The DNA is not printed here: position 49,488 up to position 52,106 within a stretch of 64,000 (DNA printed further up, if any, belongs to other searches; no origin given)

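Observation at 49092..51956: HerA/FtsK-superfamily (DUF853-like) ATPase with a long coiled-coil C-terminal extension, a small membrane partner and an upstream palindrome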

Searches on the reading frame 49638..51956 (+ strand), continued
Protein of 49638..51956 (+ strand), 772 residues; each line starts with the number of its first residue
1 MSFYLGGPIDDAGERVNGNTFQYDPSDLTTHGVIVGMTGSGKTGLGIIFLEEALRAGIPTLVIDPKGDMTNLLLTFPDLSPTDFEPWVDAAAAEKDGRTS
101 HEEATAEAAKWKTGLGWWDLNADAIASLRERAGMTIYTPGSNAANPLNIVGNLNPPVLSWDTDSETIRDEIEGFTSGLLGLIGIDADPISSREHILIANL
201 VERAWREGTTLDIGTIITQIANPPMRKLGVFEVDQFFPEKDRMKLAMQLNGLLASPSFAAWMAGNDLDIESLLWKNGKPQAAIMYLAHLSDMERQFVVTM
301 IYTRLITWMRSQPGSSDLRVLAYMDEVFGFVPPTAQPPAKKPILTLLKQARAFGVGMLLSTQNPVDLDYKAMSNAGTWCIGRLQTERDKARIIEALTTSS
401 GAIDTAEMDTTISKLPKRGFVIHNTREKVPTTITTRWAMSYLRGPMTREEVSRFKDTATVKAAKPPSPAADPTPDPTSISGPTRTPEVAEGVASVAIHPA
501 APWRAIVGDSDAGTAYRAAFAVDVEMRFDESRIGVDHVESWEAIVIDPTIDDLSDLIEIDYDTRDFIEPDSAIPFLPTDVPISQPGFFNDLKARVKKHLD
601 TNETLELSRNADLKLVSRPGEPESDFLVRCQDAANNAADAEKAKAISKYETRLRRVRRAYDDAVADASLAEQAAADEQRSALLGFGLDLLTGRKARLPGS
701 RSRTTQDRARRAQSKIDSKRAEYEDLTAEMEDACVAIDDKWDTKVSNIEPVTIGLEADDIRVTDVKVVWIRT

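Call 24: search_protein_families(library=pfam, proteins=[L010:7077-7910:-, L011:7088-7948:+, L012:6947-7912:+, L027:6891-7901:+, L048:6668-7810:+, L038:10374-10745:-, L064:6782-7846:-], max_evalue=0.01)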
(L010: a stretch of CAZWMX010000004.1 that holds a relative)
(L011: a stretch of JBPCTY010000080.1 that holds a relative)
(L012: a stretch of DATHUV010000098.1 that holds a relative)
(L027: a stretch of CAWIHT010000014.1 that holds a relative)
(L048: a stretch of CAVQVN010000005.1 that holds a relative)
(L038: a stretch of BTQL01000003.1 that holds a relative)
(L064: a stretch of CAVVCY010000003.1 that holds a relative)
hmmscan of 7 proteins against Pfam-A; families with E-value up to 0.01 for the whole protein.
L010:7077-7910:- (277 aa): 0 families

L011:7088-7948:+ (286 aa): 0 families

L012:6947-7912:+ (321 aa): 0 families

L027:6891-7901:+ (336 aa): 0 families

L048:6668-7810:+ (380 aa): 3 families
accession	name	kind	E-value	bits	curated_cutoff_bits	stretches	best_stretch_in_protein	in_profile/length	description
PF00266.25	Aminotran_5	-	1.4e-30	107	21.5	1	67-348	52-337/371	Aminotransferase class-V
PF22580.2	KYNU_C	-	1.2e-13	51.3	27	1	290-370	1-86/90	Kynureninase C-terminal domain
PF01053.26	Cys_Met_Meta_PP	-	0.002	17.2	27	1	91-215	81-202/381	Cys/Met metabolism PLP-dependent enzyme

L038:10374-10745:- (123 aa): 1 family
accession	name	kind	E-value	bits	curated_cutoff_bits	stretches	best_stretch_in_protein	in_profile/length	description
PF00571.33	CBS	-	3.2e-23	82.3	24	2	66-120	1-56/57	CBS domain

L064:6782-7846:- (354 aa): 1 family
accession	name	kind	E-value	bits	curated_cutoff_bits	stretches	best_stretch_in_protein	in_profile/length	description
PF00664.28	ABC_membrane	-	2.3e-14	54.2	28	1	33-236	4-204/274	ABC transporter transmembrane region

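Call 26: find_homologous_proteins(query=A2)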
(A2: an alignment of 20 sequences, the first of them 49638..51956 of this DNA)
Query A2 (20 sequences) (772 aa, profile of the alignment): 8000 proteins with E <= 0.001 among 8000 candidates; the best 120 are listed.
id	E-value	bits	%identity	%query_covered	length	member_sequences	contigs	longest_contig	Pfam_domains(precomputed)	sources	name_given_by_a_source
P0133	0.0e+0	1102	40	99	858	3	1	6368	PF01935.24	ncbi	-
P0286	0.0e+0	1099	40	100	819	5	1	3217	-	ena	-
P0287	0.0e+0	1097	41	99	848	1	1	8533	-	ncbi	-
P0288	0.0e+0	1097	40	100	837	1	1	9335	PF01935.24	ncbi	-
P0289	0.0e+0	1095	41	99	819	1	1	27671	-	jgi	jgi:uncharacterized small protein (DUF1192 family)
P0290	0.0e+0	1095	41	99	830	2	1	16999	-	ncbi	-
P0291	0.0e+0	1095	41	100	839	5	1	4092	PF10412.16,PF01935.24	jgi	jgi:hypothetical protein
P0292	0.0e+0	1095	-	-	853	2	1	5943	PF10412.16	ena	-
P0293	0.0e+0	1094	39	99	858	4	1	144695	PF01935.24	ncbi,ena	-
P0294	0.0e+0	1093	40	100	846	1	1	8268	PF01935.24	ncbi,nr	ncbi:MAG: hypothetical protein D6775_10780 [Caldilineae bacterium]|nr:MAG: hypothetical protein D677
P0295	0.0e+0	1092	42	99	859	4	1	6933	PF01935.24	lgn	-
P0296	0.0e+0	1091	-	-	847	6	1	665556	-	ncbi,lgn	-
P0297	0.0e+0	1091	41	100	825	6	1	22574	-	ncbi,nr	ncbi:MAG: ATP-binding protein [Theionarchaea archaeon]|nr:ATP-binding protein [Theionarchaea archaeo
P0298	0.0e+0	1091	40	100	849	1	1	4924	PF10412.16,PF01935.24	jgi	jgi:hypothetical protein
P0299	0.0e+0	1090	41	99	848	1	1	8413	-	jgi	jgi:hypothetical protein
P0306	0.0e+0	1088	41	100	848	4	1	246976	PF01935.24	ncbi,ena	-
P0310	0.0e+0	1088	40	99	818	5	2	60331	-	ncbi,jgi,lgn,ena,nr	ncbi:MAG: hypothetical protein AYK19_11835 [Theionarchaea archaeon DG-70-1]|nr:MAG: hypothetical pro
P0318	0.0e+0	1086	39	100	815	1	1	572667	-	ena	-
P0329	0.0e+0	1083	42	99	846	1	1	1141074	PF01935.24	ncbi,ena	-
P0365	0.0e+0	1078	41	100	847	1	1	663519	PF01935.24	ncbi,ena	-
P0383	0.0e+0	1076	37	100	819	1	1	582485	PF05872.19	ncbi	ncbi:ATP-binding protein [Candidatus Nitrospira salsa]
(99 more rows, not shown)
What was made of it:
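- Some homologues carry a precomputed TrwB_AAD_bind hit (call 26).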

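Call 27: find_encoding_contigs(protein=P0383, flank=6000, max_places=1)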
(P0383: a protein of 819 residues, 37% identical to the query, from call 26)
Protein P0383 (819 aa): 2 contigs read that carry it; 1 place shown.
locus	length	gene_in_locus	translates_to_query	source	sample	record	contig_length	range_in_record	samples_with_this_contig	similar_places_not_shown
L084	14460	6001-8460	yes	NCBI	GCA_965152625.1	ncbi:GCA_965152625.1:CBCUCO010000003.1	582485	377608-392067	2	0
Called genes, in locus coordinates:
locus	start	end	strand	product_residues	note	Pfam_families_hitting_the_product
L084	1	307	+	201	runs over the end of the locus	PF00383:dCMP_cyt_deam_1, PF14437:MafB19-deam (weak)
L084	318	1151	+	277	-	PF00480:ROK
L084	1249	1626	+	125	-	PF02537:CRCB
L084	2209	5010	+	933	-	PF00005:ABC_tran (faint), PF02463:SMC_N (faint), PF13175:AAA_15 (faint), PF13191:AAA_16 (faint), PF13476:AAA_23 (faint), PF17760:UvrA_inter, PF17755:UvrA_DNA-bind, PF13304:AAA_21 (weak), +4 more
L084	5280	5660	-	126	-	-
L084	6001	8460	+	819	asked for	PF05872:HerA_C (faint)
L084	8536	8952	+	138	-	PF11075:DUF2780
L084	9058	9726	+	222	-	PF11172:DUF2959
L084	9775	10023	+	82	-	PF04226:Transgly_assoc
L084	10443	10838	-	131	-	PF13441:Gly-zipper_YMGG (weak), PF13436:Gly-zipper_OmpA (weak)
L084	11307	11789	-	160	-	PF00072:Response_reg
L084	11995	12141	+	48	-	-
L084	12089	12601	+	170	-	-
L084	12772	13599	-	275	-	PF00072:Response_reg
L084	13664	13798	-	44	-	-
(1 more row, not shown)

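Call 28: find_encoding_contigs(protein=P0310, flank=6000, max_places=1)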
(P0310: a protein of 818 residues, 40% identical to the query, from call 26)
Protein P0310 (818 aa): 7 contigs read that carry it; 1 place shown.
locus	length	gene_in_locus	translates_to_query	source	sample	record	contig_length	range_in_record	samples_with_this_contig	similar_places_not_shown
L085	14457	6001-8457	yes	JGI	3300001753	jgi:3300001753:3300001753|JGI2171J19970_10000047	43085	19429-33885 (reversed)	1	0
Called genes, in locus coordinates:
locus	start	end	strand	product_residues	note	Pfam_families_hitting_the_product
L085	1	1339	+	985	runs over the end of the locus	-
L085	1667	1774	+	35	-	-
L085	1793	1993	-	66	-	-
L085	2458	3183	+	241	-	PF04254:DUF432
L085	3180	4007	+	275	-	PF21088:MS_channel_1st, PF00924:MS_channel_2nd, PF21082:MS_channel_3rd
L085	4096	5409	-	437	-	-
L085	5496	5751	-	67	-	-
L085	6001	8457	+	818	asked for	-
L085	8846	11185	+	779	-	PF06739:SBBP (faint)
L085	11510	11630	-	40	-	-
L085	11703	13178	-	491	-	PF01546:Peptidase_M20 (weak), PF04389:Peptidase_M28, PF05343:Peptidase_M42 (weak)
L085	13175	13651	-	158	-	PF04008:Adenosine_kin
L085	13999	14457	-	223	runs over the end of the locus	-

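Call 29: find_encoding_contigs(protein=P0329, flank=6000, max_places=1)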
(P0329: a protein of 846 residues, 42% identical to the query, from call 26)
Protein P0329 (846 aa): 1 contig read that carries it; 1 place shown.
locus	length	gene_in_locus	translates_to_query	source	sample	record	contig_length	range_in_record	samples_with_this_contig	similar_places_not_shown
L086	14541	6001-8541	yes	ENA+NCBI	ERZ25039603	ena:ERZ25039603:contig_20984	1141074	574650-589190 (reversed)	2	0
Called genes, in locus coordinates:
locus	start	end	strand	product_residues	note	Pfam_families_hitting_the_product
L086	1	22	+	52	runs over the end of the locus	-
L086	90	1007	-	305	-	PF00892:EamA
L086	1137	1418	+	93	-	PF12840:HTH_20, PF01022:HTH_5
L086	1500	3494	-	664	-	PF00456:Transketolase_N, PF02779:Transket_pyr, PF02780:Transketolase_C, PF22613:Transketolase_C_1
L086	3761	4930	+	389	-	PF00069:Pkinase, PF01636:APH (faint), PF07714:PK_Tyr_Ser-Thr, PF17667:Pkinase_fungal (faint)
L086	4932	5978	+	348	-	PF12569:NatA_aux_su (faint), PF12895:ANAPC3 (faint), PF13174:TPR_6 (faint), PF00515:TPR_1 (faint), PF07719:TPR_2 (faint), PF13181:TPR_8 (faint), PF13414:TPR_11 (faint), PF13432:TPR_16, +5 more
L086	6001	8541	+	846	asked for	PF01935:DUF87 (weak)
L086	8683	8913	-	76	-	PF14229:DUF4332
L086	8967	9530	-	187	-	PF02525:Flavodoxin_2, PF03358:FMN_red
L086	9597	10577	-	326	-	PF00702:Hydrolase (weak), PF00689:Cation_ATPase_C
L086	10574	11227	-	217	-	PF13246:Cation_ATPase, PF00702:Hydrolase (weak)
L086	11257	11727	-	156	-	-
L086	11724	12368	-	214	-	PF00690:Cation_ATPase_N (weak)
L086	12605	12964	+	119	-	PF13188:PAS_8 (weak), PF00989:PAS, PF08448:PAS_4, PF13426:PAS_9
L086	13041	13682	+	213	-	PF00158:Sigma54_activat, PF14532:Sigma54_activ_2, PF00004:AAA (weak), PF07728:AAA_5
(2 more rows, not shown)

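Call 30: find_encoding_contigs(protein=P0296, flank=6000, max_places=1)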
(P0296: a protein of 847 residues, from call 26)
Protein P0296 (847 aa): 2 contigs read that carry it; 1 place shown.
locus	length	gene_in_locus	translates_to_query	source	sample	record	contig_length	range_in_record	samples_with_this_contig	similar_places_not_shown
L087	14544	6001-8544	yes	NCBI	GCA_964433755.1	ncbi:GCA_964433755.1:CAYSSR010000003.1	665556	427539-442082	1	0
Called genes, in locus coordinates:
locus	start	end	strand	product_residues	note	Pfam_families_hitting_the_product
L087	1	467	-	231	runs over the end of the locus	PF00072:Response_reg, PF00486:Trans_reg_C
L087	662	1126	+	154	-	-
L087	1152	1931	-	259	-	-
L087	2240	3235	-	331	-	-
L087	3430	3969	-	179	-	PF04542:Sigma70_r2, PF08281:Sigma70_r4_2, PF04545:Sigma70_r4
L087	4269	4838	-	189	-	PF00881:Nitroreductase, PF14512:TM1586_NiRdase (faint)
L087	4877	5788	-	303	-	PF01569:PAP2, PF14378:PAP2_3 (weak)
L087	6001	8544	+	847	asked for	-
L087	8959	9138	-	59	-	-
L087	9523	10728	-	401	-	PF13229:Beta_helix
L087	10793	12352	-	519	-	PF00089:Trypsin, PF10459:Peptidase_S46 (faint), PF13365:Trypsin_2, PF04151:PPC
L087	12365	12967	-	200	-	-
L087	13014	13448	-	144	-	PF13366:PDDEXK_3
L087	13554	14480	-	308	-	PF13367:PrsW-protease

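Call 33: search_dna_similar(query=window:49638-51956:+, collection=plasmids, mode=protein, max_rows=15)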
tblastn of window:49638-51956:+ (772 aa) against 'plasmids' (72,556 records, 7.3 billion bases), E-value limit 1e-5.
Records with a match: 2; places in all: 2; records where one place covers at least 80% of the query: 0.
Best place of each record, by identity: <60% 2.
By first word of the organism name: Methylobacterium 1; Tsukamurella 1.
By predicted mobility (MOB-suite, as given by PLSDB): mobilizable 1; non-mobilizable 1.
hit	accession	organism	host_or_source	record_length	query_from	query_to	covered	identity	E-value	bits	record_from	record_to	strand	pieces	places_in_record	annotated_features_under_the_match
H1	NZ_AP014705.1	Methylobacterium aquaticum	-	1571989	28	451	55%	26.3%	2e-12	79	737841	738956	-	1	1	none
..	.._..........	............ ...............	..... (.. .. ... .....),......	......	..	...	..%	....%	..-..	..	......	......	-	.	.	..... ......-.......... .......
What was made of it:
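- On Type IV coupling proteins (TraD/VirD4/TrwB): Only 2 weak hits were found in 72,556 plasmids (call 33).
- The family is essentially absent from plasmids (call 33).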

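Call 34: search_dna_similar(query=window:49638-51956:+, collection=phages, mode=protein, max_rows=10)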
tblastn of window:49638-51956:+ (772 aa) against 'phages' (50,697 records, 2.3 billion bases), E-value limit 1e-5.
No match.
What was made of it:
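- tblastn finds no phage match and only two weak partial plasmid matches among 72,556 plasmids (calls 33, 34). There are no phage matches and almost no plasmid matches (calls 33, 34).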

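Call 44: predict_structure(alignment_id=A3)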
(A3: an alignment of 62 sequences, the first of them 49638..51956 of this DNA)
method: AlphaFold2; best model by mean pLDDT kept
length: 772 residues; sequences in the alignment: 62
mean_pLDDT: 86.7   pTM: 0.60
mean pLDDT of the five models: 86.7, 85.5, 85.0, 83.3, 82.7
residues with pLDDT >= 90: 436; 70-90: 268; 50-70: 36; < 50: 32
segments of 3 or more residues with pLDDT < 50: 458-479, 691-698
pLDDT, mean of each block of 10 residues (from residue 1): 91 86 89 91 95 97 94 92 91 91 95 94 94 93 87 82 88 90 83 94 91 90 89 92 94 80 87 93 94 90 92 88 88 77 89 92 75 83 89 81 84 91 85 95 89 70 30 39 78 93 89 91 95 92 84 81 92 87 92 92 94 94 92 94 94 93 87 75 54 46 74 87 93 94 94 92 95 92
secondary structure, 60 per line:
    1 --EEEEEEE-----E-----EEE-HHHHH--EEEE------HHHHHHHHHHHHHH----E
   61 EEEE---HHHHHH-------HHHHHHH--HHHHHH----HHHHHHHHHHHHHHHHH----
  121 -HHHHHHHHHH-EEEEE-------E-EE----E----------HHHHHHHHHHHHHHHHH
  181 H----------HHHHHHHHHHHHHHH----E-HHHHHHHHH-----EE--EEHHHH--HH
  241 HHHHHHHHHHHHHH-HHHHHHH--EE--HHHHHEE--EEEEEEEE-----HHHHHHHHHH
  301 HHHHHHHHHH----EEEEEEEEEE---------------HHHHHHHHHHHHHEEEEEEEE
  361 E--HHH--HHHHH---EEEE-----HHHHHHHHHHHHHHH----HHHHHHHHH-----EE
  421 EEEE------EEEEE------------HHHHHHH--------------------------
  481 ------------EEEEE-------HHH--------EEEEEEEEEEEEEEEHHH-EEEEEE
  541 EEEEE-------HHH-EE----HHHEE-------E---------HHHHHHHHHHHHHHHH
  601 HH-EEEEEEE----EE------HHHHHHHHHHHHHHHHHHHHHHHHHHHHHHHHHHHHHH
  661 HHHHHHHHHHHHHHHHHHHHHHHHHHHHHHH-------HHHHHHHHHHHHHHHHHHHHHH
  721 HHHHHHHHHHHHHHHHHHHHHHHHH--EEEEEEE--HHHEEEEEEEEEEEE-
elements in order (helices of 4 or more, strands of 3 or more residues): E3-9 E21-23 H25-29 E32-35 H42-55 E60-64 H68-73 H81-87 H90-95 H100-116 H122-131 E133-137 H164-181 H192-206 H213-221 H233-236 H239-254 H256-262 H269-273 E278-285 H291-310 E315-324 H340-352 E353-361 H369-373 E377-380 H386-400 H405-413 E419-424 E431-435 H448-454 E493-497 E516-530 E535-545 H585-602 E604-610 H623-691 H699-745 E748-754 E760-771
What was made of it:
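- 49638..51008 (+): ATPase core, aa 1-457. It has a HerA-like fold, no N-terminal HAS-barrel and no transmembrane segment. AF2 model with pLDDT mostly above 85 (call 44).
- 51009..51113 (+): Variable Pro/Ala/Thr-rich linker, aa 458-492, predicted disordered. pLDDT is below 50 for residues 458-479 (call 44).
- On Canonical HerA (HerA-NurA): Only about 35 residues (two short strands) precede the P-loop in the model (call 44).
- The AF2 model has mean pLDDT 86.7 (call 44). pTM of 0.60 means the position of the C-module relative to the core is not defined (call 44). The HAS-barrel that docks the effectors in those systems is absent (call 44).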
